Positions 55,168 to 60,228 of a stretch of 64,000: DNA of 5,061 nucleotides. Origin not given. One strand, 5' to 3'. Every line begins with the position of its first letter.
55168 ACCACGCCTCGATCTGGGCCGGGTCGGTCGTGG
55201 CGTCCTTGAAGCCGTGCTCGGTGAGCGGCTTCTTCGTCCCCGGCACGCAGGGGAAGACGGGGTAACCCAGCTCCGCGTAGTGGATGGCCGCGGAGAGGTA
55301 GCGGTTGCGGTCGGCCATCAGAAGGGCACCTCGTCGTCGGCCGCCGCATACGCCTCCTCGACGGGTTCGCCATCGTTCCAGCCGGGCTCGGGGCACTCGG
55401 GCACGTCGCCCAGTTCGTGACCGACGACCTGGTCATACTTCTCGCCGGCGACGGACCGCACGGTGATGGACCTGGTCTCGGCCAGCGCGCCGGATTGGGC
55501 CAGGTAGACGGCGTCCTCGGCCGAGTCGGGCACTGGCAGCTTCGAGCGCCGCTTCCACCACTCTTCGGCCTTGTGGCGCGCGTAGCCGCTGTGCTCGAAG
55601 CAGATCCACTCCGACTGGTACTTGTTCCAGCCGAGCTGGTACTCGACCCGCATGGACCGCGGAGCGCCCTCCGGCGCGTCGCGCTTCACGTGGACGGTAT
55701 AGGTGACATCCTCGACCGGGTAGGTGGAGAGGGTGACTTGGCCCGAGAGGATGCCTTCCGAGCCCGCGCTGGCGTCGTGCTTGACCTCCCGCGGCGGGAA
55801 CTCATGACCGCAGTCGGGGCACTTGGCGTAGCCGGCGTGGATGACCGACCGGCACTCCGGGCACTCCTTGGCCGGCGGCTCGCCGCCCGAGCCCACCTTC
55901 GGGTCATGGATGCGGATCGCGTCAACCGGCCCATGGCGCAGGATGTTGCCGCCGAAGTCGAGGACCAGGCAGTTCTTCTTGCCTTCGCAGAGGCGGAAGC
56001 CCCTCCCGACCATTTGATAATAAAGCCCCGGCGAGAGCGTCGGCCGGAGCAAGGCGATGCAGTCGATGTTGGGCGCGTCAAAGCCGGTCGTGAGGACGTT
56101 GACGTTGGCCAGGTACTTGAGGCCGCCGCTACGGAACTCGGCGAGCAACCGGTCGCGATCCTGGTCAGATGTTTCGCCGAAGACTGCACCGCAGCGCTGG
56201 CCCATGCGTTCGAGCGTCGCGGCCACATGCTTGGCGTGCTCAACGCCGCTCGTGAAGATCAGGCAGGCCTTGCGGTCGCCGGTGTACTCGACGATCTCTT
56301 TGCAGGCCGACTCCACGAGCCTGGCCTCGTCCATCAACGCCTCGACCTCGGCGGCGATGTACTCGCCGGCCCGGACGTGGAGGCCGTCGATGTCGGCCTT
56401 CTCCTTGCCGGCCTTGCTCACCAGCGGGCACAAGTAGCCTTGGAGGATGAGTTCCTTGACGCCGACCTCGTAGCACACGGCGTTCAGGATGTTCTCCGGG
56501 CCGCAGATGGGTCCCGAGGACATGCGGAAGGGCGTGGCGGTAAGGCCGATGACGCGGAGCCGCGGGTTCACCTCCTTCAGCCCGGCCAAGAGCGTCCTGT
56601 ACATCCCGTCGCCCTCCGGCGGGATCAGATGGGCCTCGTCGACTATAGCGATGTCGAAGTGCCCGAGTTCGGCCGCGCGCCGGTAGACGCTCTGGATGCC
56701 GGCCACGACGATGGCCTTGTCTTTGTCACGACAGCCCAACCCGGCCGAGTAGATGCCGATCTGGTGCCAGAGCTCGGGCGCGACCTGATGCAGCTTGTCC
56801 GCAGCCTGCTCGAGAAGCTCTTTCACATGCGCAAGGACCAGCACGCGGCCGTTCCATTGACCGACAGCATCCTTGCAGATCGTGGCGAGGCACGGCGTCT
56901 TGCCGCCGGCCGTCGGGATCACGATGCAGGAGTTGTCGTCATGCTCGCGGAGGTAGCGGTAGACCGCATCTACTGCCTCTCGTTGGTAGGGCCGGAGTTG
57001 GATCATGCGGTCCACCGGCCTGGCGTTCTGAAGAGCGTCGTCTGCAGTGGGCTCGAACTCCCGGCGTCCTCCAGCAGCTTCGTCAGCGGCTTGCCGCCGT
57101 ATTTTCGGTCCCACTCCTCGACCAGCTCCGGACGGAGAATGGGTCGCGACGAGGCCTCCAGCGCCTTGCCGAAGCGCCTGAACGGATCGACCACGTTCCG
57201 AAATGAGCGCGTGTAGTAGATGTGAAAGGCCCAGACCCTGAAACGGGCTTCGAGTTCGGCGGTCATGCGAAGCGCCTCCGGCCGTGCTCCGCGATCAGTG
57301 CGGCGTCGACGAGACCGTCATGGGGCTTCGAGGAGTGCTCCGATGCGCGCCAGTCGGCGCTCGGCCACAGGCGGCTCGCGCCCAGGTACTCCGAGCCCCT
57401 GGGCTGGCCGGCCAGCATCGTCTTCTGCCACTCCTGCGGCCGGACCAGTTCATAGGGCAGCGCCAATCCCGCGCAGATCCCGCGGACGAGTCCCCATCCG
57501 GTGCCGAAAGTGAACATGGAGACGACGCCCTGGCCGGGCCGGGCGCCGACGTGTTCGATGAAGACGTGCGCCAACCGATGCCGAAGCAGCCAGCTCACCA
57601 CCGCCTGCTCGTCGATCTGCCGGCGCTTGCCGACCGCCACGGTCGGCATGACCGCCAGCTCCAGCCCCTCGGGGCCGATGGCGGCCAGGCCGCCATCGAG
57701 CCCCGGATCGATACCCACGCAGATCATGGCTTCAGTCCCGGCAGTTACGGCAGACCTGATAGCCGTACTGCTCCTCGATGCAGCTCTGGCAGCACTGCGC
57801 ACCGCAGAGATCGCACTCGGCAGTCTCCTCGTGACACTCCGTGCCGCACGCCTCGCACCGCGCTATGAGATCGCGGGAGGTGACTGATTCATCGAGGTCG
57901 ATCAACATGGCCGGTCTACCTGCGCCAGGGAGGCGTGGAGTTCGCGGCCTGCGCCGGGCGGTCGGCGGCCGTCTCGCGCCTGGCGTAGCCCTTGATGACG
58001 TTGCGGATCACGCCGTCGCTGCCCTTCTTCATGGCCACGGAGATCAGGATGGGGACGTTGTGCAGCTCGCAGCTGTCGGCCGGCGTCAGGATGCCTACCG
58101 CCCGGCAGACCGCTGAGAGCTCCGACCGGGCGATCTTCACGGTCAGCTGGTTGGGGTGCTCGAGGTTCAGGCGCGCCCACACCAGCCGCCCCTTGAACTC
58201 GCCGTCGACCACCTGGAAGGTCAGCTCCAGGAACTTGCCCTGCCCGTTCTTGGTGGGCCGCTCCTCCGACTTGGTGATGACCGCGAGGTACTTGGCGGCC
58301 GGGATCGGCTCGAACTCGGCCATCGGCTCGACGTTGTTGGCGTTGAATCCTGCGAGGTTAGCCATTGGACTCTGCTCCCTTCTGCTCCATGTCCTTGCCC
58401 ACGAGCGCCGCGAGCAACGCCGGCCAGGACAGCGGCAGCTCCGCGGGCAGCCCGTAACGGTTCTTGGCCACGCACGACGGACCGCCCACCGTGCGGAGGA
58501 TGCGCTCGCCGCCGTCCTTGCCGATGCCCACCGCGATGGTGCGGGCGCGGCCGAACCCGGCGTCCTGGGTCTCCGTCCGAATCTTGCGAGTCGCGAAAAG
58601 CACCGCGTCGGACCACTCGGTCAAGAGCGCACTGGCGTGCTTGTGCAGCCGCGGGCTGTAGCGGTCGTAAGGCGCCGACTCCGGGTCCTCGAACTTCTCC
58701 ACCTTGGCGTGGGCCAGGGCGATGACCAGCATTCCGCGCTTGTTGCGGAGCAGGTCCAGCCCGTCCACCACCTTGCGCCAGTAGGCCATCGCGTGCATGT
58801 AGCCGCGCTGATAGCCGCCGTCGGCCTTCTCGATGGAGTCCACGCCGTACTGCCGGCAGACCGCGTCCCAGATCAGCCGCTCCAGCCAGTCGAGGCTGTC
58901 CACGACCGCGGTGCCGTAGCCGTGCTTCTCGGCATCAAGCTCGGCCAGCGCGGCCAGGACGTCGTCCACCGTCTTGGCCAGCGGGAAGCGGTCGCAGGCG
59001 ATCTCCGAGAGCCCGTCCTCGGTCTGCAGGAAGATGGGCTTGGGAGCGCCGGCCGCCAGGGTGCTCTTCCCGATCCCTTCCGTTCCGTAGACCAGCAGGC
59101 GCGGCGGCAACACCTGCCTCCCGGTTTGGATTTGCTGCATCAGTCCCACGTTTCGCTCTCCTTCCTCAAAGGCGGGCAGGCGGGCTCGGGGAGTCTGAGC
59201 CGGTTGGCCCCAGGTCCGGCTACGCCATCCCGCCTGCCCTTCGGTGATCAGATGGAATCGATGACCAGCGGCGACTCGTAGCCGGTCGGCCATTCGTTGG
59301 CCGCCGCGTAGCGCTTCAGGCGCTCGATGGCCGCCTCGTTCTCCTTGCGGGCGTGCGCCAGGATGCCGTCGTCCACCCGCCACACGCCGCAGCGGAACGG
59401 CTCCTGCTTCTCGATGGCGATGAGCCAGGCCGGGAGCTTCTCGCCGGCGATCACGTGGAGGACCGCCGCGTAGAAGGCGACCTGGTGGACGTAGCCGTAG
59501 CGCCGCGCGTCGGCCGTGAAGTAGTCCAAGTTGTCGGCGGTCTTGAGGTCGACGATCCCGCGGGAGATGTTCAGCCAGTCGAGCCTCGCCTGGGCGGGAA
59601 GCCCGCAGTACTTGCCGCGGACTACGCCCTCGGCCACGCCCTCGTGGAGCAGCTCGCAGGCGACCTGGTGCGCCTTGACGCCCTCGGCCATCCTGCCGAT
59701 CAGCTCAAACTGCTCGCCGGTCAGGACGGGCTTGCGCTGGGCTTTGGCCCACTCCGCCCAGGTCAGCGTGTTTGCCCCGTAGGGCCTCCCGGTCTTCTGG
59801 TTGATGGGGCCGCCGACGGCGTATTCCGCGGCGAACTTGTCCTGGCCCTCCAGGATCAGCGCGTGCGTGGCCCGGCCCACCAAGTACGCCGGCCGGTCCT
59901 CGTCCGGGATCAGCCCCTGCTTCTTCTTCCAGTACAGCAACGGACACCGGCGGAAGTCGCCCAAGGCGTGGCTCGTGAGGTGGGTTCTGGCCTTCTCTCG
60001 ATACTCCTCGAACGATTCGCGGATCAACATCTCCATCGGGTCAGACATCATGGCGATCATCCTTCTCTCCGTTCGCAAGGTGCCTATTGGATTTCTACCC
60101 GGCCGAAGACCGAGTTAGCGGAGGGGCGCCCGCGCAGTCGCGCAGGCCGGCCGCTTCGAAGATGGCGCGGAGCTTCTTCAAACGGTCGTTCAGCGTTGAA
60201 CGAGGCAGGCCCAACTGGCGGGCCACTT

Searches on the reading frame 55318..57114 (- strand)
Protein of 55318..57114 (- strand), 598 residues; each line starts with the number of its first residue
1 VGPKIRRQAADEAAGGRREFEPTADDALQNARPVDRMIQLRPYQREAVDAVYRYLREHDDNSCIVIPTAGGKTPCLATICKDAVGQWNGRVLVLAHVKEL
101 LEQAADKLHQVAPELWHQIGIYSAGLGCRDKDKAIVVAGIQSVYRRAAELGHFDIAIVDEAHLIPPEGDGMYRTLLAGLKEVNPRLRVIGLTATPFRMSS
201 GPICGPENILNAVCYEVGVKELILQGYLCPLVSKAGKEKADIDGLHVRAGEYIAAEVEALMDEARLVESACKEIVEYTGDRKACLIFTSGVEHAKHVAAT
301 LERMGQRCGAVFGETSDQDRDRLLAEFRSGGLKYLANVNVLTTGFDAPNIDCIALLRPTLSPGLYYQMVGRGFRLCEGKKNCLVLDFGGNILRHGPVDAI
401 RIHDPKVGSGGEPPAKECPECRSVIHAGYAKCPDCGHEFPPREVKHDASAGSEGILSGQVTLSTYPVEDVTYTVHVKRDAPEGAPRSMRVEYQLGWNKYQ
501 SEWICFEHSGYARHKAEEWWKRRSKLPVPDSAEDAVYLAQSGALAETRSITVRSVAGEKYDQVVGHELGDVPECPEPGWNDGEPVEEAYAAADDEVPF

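Call 10: search_protein_families(library=pfam, proteins=[window:55318-57114:-], max_evalue=0.001)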
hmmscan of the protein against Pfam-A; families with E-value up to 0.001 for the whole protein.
window:55318-57114:- (598 aa): 4 families
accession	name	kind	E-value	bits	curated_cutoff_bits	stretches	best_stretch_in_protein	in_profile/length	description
PF04851.21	ResIII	-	1.9e-23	83.6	22.5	1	38-197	2-164/164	Type III restriction enzyme, res subunit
PF00271.37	Helicase_C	-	1.7e-14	54.4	23.5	1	274-374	9-108/110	Helicase conserved C-terminal domain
PF00270.35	DEAD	-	2e-10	41.1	26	1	41-196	1-161/167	DEAD/DEAH box helicase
PF10571.15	UPF0547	-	1.4e-05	25.6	29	1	416-441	1-26/26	Uncharacterised protein family UPF0547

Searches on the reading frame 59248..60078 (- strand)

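Call 33: search_protein_families(library=phrogs, proteins=[window:59248-60078:-], max_evalue=0.001)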
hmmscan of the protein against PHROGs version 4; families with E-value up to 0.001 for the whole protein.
window:59248-60078:- (276 aa): 3 families
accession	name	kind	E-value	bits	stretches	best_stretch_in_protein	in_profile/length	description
phrog_412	-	DNA, RNA and nucleotide metabolism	4.4e-41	142.5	1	6-269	127-395/440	exonuclease VIII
phrog_1227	-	DNA, RNA and nucleotide metabolism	1.4e-12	48.4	1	40-258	25-236/268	exonuclease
phrog_607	-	DNA, RNA and nucleotide metabolism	1.9e-05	24.1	0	33-264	593-857/883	exonuclease VII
